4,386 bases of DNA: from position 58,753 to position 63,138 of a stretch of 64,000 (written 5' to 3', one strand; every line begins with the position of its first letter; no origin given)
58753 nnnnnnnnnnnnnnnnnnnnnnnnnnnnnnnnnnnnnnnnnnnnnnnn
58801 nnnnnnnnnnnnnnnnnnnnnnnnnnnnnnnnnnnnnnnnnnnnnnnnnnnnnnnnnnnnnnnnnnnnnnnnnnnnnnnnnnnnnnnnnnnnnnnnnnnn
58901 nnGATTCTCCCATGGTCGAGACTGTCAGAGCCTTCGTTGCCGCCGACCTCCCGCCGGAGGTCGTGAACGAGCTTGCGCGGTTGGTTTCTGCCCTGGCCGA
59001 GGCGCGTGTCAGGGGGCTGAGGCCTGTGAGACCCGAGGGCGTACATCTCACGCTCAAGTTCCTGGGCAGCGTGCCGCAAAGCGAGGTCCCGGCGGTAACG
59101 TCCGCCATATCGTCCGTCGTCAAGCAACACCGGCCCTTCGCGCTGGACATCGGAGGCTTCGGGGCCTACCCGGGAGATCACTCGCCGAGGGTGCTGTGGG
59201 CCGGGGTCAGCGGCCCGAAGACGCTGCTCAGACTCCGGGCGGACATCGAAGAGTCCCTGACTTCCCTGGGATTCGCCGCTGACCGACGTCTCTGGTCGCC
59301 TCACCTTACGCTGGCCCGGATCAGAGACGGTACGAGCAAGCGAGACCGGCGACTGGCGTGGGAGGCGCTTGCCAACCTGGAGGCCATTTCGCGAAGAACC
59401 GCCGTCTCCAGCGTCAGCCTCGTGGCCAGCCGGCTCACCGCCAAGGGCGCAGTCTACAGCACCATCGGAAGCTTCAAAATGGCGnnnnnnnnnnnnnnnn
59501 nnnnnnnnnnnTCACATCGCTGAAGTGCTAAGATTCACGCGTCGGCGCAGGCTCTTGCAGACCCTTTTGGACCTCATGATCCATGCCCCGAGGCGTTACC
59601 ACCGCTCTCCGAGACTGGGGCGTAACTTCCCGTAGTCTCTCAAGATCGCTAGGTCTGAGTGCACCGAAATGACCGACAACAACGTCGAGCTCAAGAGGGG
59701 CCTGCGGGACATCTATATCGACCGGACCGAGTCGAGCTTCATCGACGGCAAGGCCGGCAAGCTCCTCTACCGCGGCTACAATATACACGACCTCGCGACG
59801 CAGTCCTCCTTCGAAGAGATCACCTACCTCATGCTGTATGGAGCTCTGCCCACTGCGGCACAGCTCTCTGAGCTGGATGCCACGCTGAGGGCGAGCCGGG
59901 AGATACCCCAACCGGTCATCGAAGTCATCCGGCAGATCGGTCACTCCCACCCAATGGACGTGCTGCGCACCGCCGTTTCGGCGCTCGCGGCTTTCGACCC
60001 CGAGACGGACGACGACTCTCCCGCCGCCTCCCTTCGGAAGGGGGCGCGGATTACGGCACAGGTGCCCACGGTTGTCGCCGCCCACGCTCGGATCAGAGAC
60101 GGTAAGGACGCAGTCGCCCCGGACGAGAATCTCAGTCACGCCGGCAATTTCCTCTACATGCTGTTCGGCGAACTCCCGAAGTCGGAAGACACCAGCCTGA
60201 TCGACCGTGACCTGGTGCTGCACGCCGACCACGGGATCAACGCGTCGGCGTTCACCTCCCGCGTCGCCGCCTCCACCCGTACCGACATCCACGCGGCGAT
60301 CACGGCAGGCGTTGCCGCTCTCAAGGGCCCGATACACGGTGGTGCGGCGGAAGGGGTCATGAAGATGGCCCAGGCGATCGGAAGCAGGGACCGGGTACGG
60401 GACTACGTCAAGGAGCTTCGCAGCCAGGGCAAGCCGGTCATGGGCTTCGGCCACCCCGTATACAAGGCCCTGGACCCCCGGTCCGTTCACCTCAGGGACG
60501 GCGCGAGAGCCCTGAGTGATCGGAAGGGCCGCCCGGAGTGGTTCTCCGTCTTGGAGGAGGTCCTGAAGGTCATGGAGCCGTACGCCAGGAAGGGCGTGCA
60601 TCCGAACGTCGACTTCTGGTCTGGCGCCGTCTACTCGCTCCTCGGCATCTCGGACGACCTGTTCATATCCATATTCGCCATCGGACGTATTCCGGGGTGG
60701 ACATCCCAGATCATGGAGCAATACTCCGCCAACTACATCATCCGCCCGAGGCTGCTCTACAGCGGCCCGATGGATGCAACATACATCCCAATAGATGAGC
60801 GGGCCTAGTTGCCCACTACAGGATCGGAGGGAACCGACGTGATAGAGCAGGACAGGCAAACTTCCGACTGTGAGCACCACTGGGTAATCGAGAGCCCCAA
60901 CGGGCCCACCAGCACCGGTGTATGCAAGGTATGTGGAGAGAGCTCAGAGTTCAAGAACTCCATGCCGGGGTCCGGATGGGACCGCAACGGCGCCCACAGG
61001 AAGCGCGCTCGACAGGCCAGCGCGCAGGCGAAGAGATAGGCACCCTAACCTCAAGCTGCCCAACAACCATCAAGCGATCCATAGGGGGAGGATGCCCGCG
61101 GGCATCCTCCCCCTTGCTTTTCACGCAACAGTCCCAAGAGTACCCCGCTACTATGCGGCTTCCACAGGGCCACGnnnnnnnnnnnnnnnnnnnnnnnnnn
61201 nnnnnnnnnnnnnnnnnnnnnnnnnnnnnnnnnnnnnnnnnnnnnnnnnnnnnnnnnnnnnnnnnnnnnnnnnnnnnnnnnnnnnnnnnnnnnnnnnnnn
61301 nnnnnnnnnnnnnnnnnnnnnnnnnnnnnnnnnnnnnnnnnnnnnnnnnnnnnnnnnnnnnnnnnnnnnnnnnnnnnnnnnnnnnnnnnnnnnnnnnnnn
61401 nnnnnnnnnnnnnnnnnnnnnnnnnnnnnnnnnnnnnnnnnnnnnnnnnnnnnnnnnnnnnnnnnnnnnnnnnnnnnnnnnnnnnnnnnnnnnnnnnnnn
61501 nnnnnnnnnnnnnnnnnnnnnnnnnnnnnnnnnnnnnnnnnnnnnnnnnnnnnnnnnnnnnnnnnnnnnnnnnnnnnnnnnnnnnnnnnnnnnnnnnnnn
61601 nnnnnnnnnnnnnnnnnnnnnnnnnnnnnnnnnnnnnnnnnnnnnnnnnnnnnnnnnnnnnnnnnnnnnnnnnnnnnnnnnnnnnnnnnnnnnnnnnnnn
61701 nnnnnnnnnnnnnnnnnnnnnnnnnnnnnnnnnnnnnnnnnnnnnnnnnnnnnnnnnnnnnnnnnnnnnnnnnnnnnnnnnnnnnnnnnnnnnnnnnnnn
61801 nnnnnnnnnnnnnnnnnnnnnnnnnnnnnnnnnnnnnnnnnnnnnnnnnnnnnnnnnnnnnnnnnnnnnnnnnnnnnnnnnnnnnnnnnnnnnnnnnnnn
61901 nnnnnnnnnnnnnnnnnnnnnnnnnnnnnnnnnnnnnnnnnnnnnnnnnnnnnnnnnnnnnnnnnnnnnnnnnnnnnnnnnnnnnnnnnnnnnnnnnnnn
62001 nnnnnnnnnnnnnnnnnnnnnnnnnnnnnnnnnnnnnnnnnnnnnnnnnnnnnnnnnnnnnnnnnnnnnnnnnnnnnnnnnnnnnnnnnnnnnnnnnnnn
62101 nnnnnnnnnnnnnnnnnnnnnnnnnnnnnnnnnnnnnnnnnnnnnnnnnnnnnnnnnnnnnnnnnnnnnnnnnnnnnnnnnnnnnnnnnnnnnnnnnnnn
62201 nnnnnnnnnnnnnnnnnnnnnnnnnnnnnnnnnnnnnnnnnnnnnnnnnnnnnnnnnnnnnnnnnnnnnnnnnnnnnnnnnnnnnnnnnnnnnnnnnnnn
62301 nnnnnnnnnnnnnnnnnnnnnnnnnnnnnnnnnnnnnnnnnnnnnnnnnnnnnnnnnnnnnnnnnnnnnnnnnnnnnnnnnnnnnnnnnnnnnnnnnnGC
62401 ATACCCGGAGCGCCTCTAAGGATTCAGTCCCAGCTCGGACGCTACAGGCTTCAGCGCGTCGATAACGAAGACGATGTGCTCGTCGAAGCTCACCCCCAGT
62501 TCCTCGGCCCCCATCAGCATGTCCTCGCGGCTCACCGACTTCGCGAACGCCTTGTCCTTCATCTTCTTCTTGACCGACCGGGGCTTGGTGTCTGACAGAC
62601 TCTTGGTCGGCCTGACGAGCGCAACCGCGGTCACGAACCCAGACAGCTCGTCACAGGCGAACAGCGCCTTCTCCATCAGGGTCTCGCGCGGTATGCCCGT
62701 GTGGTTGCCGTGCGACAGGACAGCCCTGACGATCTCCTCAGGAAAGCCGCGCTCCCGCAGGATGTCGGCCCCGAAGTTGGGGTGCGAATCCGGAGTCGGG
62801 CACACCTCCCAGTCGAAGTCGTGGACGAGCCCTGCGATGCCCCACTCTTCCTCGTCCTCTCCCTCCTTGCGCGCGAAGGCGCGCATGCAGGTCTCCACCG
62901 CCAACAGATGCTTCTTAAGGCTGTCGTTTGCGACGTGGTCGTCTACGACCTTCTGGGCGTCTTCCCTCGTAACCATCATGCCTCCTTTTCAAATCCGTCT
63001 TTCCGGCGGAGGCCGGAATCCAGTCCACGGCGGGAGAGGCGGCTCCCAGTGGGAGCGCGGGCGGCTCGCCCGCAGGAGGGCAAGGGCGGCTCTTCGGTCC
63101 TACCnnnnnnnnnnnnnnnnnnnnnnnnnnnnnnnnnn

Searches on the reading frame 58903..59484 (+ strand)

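Call 59: search_protein_families(library=pfam, proteins=[window:58903-59484:+], max_evalue=0.0001)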
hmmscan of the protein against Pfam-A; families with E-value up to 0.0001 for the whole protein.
window:58903-59484:+ (194 aa): 2 families
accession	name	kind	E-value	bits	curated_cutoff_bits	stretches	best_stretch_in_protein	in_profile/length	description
PF02834.22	LigT_PEase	-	9.1e-28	96.7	23.3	2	16-99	3-87/87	LigT like Phosphoesterase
PF13563.12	2_5_RNA_ligase2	-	1e-17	65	27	1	32-174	10-146/152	2'-5' RNA ligase superfamily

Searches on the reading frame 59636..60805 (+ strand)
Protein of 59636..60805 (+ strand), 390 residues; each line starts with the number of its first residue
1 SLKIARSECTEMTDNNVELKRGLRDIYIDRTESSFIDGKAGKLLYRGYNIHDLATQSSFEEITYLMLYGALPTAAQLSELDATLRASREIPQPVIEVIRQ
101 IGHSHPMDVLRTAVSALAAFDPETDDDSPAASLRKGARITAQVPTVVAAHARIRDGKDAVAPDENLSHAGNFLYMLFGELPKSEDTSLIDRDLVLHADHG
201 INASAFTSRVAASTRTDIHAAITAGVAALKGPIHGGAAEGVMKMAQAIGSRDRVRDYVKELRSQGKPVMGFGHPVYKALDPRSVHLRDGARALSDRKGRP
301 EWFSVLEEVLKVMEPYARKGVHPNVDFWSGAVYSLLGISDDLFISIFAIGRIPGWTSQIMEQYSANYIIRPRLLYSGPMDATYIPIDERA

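Call 59: search_protein_families(library=pfam, proteins=[window:59636-60805:+], max_evalue=0.0001)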
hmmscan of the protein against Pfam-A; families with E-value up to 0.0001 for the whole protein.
window:59636-60805:+ (390 aa): 1 family
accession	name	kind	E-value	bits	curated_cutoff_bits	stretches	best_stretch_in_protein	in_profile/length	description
PF00285.26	Citrate_synt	-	1.8e-122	409.3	27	1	22-372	1-357/357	Citrate synthase, C-terminal domain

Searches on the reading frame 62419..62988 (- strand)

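Call 59: search_protein_families(library=pfam, proteins=[window:62419-62988:-], max_evalue=0.0001)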
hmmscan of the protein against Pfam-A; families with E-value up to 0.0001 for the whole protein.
window:62419-62988:- (190 aa): 1 family
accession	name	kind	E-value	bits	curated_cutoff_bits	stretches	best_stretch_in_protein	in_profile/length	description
PF01966.28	HD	-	1.5e-08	35.4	22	1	26-115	3-113/116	HD domain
